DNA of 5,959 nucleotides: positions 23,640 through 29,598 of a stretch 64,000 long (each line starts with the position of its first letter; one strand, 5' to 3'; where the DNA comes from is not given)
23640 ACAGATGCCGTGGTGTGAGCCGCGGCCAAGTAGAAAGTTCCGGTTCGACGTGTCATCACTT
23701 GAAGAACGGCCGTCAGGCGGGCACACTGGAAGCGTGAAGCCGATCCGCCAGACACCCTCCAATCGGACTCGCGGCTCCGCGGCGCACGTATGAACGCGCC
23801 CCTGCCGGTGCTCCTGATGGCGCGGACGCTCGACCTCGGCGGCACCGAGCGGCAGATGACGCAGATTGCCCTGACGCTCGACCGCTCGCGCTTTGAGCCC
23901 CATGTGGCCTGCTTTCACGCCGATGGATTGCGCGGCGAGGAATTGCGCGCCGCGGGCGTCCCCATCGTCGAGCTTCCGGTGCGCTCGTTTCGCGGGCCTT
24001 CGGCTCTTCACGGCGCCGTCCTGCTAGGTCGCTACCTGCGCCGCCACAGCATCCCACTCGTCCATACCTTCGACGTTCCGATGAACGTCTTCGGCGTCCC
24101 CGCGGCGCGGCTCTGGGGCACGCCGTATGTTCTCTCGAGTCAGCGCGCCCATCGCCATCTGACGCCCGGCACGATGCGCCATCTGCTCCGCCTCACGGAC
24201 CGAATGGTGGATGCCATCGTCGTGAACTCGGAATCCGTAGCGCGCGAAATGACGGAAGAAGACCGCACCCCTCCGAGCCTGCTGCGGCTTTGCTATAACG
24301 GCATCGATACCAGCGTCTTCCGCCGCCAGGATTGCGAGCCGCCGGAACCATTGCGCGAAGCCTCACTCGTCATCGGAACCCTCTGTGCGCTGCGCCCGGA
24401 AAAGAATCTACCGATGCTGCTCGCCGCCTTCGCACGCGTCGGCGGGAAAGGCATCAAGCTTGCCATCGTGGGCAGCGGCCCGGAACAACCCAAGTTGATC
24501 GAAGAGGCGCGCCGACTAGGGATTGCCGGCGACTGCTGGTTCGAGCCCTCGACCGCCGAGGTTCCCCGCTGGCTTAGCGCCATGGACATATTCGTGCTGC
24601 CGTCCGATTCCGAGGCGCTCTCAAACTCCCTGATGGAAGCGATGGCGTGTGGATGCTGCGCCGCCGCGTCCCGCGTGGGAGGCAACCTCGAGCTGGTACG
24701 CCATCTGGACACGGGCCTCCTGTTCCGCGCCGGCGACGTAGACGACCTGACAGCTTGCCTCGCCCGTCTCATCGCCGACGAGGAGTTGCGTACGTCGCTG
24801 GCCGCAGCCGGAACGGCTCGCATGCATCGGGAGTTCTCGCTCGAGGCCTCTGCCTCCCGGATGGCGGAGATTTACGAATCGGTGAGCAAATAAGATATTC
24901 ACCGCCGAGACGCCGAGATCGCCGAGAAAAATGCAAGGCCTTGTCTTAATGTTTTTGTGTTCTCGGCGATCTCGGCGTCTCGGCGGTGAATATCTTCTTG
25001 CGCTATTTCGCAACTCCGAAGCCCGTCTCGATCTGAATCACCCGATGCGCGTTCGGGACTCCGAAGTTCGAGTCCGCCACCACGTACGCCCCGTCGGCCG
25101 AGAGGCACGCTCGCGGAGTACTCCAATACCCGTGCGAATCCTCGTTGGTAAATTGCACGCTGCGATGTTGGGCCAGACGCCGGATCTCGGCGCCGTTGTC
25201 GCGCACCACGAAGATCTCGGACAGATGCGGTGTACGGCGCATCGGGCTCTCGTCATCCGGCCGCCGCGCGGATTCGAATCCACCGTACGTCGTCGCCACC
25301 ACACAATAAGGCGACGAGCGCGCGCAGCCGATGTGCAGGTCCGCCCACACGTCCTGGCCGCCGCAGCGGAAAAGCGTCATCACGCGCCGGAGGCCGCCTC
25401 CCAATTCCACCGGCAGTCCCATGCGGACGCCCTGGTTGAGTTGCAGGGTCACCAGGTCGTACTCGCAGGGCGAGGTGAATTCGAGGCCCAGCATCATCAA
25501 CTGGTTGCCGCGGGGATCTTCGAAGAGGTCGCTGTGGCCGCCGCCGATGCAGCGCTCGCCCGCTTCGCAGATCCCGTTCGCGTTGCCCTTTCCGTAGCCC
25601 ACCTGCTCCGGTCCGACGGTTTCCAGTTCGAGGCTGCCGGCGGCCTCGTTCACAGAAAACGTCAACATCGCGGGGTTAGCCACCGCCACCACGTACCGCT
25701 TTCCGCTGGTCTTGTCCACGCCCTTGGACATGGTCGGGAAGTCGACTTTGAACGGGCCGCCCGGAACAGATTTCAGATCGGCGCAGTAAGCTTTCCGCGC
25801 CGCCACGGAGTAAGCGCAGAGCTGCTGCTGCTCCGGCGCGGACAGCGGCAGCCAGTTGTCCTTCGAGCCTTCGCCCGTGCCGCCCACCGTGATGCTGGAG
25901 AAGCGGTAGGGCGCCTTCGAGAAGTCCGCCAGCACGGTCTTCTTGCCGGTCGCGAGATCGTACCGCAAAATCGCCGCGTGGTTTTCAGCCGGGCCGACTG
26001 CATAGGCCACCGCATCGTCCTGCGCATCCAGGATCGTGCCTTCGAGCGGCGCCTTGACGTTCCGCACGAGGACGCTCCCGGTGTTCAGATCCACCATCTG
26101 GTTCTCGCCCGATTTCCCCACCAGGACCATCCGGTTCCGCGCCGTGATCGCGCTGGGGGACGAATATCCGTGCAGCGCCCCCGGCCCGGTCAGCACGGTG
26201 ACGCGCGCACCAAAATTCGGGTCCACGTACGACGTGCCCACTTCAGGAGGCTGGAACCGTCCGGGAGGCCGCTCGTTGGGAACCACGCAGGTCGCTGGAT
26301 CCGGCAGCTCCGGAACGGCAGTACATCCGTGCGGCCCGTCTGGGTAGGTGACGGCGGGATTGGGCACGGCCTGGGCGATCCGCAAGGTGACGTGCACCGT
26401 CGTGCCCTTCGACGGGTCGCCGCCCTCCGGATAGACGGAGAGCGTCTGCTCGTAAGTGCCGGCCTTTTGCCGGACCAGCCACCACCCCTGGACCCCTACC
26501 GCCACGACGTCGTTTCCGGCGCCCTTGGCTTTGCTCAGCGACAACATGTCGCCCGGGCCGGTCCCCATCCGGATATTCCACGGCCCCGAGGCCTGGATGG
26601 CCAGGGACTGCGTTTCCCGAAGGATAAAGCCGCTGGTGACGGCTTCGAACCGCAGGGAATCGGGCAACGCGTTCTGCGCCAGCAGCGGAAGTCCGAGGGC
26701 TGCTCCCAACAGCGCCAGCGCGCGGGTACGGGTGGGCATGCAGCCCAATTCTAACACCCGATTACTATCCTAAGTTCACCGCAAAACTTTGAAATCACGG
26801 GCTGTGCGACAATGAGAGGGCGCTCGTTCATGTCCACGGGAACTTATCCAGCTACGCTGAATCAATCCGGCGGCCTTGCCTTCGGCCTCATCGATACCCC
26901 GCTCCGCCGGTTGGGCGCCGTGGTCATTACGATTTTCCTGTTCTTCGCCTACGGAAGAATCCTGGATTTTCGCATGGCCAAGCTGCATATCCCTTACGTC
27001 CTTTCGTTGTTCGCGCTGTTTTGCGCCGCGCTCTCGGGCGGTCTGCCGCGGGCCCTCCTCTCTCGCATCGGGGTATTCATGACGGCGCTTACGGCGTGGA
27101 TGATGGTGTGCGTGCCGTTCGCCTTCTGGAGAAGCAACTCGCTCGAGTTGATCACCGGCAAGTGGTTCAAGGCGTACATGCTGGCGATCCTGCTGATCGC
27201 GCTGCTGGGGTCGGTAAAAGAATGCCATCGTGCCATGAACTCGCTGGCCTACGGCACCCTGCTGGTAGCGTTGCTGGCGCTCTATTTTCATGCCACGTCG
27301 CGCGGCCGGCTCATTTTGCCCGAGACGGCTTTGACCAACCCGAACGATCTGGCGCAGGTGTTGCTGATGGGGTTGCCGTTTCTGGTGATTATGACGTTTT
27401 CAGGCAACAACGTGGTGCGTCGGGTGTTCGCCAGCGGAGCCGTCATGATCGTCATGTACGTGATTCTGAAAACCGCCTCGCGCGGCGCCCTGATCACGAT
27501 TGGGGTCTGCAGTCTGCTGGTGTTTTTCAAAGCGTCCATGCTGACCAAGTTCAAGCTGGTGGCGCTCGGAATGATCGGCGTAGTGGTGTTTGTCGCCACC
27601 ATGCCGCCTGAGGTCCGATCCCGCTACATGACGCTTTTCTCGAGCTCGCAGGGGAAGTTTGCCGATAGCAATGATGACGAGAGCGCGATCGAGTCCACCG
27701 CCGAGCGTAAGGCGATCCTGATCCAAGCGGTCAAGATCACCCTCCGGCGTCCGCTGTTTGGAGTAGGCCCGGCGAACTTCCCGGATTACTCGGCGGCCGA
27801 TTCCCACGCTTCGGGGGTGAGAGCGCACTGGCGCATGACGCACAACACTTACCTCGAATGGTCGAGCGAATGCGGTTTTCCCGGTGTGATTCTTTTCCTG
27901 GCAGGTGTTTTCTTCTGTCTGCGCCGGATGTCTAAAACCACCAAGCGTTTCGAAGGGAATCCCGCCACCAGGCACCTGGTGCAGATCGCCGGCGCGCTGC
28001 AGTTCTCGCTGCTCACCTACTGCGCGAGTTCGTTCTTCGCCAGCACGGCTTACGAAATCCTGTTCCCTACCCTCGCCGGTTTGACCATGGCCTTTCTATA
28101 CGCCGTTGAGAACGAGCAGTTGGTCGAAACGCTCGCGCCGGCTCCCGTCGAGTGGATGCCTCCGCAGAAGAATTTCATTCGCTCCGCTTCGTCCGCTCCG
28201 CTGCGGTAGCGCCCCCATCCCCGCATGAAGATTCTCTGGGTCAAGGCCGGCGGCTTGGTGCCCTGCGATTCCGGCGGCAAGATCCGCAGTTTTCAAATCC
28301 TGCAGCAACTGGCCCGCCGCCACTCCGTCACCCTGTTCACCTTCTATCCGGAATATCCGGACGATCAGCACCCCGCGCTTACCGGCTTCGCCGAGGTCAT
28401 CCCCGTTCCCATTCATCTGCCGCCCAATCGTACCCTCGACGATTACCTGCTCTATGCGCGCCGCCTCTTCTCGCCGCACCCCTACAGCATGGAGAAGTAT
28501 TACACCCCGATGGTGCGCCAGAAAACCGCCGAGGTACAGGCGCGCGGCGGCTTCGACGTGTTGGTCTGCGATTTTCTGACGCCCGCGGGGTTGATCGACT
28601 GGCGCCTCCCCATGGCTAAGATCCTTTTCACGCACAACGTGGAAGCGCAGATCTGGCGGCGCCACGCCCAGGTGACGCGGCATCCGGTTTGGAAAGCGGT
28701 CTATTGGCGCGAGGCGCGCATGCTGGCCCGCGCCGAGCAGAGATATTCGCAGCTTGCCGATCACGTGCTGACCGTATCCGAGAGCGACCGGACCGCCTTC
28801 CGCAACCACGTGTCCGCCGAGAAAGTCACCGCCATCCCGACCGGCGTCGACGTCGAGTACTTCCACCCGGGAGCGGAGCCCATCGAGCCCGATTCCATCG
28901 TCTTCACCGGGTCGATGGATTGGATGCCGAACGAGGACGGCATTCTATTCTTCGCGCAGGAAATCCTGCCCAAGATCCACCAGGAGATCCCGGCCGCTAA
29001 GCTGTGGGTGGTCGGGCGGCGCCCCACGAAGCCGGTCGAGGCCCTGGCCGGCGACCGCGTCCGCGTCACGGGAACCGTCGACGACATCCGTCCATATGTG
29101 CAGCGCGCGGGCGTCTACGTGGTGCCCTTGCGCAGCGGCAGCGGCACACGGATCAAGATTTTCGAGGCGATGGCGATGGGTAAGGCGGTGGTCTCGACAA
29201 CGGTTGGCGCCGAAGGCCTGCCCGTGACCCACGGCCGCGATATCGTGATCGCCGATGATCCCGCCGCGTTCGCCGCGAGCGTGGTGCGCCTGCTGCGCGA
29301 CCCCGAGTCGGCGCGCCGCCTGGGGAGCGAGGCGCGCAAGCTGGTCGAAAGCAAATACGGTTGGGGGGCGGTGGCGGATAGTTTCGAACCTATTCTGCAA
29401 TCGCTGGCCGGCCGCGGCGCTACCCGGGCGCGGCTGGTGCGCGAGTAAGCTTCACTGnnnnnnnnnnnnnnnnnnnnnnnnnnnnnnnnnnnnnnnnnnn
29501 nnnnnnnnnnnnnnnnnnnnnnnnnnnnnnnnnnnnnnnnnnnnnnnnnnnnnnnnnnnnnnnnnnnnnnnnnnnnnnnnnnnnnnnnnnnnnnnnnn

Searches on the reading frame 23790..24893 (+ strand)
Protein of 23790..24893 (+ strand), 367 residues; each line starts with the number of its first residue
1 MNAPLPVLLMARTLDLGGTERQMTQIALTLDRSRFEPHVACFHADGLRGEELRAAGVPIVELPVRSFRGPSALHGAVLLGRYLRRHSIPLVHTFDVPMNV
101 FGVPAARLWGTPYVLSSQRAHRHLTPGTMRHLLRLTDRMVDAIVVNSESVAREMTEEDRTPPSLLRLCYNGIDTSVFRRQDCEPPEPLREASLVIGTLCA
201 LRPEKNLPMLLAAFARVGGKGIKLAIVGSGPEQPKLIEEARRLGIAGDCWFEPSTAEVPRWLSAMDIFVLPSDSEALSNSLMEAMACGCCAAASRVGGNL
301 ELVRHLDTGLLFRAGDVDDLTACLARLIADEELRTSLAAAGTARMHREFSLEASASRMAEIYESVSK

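Call 42: search_protein_families(library=pfam, proteins=[window:23790-24893:+], max_evalue=0.001)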
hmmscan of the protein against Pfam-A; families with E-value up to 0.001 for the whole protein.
window:23790-24893:+ (367 aa): 5 families
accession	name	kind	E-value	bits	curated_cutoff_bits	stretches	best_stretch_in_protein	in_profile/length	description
PF00534.26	Glycos_transf_1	-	2.6e-29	102.4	26.4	1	188-342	11-170/172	Glycosyl transferases group 1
PF13692.12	Glyco_trans_1_4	-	6.7e-29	101.4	27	1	194-330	3-142/142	Glycosyl transferases group 1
PF13439.12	Glyco_transf_4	-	6.6e-18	65.7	28.5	1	17-175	2-169/170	Glycosyltransferase Family 4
PF13579.12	Glyco_trans_4_4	-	1.9e-14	54.7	29.7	1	17-171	1-158/158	Glycosyl transferase 4-like domain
PF13524.12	Glyco_trans_1_2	-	1.4e-11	44.9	25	1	238-358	7-142/144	Glycosyl transferase-like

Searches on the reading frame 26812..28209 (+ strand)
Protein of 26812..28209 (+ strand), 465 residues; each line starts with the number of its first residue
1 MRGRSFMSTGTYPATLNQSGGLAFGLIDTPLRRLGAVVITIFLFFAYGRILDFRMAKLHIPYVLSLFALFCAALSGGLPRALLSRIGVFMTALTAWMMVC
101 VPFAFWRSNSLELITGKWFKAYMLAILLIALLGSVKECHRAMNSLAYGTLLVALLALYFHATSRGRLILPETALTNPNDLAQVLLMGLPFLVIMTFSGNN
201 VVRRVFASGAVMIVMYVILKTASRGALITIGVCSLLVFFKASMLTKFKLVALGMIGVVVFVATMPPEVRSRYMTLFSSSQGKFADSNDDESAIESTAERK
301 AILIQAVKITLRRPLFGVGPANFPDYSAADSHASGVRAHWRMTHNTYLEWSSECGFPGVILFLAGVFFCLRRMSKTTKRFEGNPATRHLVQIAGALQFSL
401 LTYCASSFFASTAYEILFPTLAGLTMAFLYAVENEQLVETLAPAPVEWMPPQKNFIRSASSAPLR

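Call 7: search_protein_families(library=pfam, proteins=[window:26812-28209:+], max_evalue=0.001)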
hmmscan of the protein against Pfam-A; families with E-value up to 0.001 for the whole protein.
window:26812-28209:+ (465 aa): 1 family
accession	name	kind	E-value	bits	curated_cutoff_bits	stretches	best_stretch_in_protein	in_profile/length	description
PF04932.20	Wzy_C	-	1e-20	74.5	31.7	1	210-363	2-149/149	O-Antigen ligase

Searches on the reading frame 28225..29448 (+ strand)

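Call 7: search_protein_families(library=pfam, proteins=[window:28225-29448:+], max_evalue=0.001)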
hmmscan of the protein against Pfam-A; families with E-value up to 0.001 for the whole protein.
window:28225-29448:+ (407 aa): 5 families
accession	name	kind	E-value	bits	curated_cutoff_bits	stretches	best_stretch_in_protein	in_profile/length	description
PF13692.12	Glyco_trans_1_4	-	2.7e-31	109.2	27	1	224-359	3-142/142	Glycosyl transferases group 1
PF00534.26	Glycos_transf_1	-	1.3e-12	48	26.4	1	248-372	37-171/172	Glycosyl transferases group 1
PF13439.12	Glyco_transf_4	-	1.5e-11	45.1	28.5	1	23-211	9-169/170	Glycosyltransferase Family 4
PF13524.12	Glyco_trans_1_2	-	1.2e-08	35.4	25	1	287-386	39-141/144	Glycosyl transferase-like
PF13579.12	Glyco_trans_4_4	-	9.7e-07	29.7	29.7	1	23-207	8-158/158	Glycosyl transferase 4-like domain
